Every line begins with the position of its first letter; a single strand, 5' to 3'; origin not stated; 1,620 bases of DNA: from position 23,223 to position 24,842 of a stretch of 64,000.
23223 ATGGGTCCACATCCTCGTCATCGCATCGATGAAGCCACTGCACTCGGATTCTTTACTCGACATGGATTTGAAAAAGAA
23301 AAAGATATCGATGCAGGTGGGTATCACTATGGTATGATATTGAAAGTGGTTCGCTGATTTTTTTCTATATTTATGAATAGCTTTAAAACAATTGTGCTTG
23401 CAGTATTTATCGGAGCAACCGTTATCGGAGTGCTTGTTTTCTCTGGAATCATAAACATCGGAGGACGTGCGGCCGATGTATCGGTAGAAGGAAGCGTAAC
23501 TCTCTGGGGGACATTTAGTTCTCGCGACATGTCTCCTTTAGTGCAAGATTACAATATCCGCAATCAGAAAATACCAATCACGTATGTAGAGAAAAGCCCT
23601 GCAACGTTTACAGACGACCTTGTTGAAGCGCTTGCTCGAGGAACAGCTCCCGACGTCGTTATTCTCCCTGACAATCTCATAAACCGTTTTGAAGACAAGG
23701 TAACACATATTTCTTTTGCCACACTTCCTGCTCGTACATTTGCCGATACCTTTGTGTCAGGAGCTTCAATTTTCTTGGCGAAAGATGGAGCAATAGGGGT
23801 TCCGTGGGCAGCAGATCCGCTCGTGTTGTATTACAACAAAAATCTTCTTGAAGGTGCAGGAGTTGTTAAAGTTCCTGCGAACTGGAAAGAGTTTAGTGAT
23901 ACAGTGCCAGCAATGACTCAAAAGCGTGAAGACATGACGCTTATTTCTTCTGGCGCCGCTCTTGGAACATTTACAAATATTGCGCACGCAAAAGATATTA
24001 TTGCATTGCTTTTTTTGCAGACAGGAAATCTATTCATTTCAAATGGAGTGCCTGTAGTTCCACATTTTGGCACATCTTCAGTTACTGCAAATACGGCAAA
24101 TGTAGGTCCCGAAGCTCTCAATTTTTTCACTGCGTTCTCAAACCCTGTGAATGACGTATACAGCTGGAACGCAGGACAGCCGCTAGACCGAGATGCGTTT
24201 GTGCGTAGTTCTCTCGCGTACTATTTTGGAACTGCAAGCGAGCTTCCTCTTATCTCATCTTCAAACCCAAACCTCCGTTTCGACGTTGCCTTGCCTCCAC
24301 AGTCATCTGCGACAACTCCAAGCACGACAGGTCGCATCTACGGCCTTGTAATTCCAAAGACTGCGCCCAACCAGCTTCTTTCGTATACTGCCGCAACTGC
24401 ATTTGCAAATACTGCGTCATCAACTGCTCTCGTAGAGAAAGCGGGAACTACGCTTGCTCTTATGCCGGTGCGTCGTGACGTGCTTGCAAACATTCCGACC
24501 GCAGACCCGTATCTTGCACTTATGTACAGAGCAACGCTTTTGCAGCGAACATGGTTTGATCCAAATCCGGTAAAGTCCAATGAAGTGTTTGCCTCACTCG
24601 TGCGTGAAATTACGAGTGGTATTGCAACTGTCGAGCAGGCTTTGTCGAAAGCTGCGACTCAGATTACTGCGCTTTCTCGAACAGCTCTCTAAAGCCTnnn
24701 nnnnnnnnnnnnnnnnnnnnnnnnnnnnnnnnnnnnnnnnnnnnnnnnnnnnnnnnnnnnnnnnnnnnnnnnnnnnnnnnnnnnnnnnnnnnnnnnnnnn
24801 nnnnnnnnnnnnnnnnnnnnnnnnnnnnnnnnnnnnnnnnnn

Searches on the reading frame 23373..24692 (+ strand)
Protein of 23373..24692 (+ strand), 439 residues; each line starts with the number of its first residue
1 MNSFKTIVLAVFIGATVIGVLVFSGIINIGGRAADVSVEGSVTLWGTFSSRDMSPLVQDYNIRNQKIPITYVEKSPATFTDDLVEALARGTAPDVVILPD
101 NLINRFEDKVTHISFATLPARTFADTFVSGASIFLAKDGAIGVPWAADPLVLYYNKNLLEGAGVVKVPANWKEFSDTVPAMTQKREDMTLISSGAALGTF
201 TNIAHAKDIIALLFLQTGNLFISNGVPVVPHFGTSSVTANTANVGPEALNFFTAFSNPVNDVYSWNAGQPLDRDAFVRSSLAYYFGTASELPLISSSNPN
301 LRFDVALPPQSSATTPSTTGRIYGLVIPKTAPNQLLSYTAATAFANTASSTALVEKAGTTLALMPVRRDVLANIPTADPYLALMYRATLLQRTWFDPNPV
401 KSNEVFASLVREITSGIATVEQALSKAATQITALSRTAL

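Call 3: search_protein_families(library=pfam, proteins=[window:23373-24692:+], max_evalue=1)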
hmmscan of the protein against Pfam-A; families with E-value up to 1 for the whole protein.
window:23373-24692:+ (439 aa): 3 families
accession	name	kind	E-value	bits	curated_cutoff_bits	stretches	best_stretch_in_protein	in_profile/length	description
PF13416.11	SBP_bac_8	-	9.4e-18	65.4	27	1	56-373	2-268/279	Bacterial extracellular solute-binding protein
PF01547.30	SBP_bac_1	-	5.8e-13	49.9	26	1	56-351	13-303/307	Bacterial extracellular solute-binding protein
PF17391.7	Urocanase_N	-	0.053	13.8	23.2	1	153-209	33-90/127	Urocanase N-terminal domain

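Call 4: search_protein_families(library=ncbifam, proteins=[window:23373-24692:+], max_evalue=1)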
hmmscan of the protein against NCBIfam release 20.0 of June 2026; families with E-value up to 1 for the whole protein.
window:23373-24692:+ (439 aa): 4 families
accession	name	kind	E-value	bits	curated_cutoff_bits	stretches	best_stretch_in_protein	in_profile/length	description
NF053763.1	ABCarbgalBndGanS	equivalog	1.8e-05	23.7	700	1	63-178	62-176/420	galactooligosaccharide ABC transporter substrate-binding protein GanS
TIGR03850.1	bind_CPR_0540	equivalog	0.013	14.1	299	1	143-190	154-198/437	carbohydrate ABC transporter substrate-binding protein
NF009112.0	PRK12462.1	equivalog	0.036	12.9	563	1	355-422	202-266/365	phosphoserine transaminase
NF008211.0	PRK10974.1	equivalog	0.12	11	411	0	141-178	139-178/439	sn-glycerol-3-phosphate ABC transporter substrate-binding protein UgpB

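Call 79: search_solved_structures(query=window:23373-24692:+, max_evalue=0.001)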
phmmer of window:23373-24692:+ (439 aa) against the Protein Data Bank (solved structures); distinct sequences matched with E-value up to 0.001: 12.
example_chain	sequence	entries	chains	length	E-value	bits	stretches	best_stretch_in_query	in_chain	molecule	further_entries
4qrz_A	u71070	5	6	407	8e-09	38.1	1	41-195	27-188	ABC-TYPE SUGAR TRANSPORTER | ABC transporter, substrate binding protein (Sugar)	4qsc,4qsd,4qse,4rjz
5ci5_A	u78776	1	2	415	9.7e-08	34.6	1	140-431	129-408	Extracellular solute-binding protein family 1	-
3uor_A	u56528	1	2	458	1.9e-06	30.3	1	24-184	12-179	ABC transporter sugar binding protein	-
5ysb_A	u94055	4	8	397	2.3e-06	30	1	77-188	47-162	Lin1841 protein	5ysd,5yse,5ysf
8art_A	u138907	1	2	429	2.8e-05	26.5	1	15-177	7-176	Putative secreted maltose-binding protein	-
3k01_A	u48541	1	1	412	4.9e-05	25.6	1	24-185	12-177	Acarbose/maltose binding protein GacH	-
6hur_A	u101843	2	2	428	6.3e-05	25.3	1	34-203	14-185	ABC transporter substrate-binding protein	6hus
6pql_A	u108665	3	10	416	0.0001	24.6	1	37-186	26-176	ABC transporter sugar-binding protein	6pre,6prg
2hfb_A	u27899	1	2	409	0.00018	23.8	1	50-186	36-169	Sugar ABC transporter, sugar-binding protein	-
2hq0_A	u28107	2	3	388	0.00039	22.7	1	52-186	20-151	Sugar ABC transporter, sugar-binding protein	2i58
2heu_A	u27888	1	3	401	0.0004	22.6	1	52-186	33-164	Sugar ABC transporter, sugar-binding protein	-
3quf_A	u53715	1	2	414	0.00065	22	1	41-177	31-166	Extracellular solute-binding protein, family 1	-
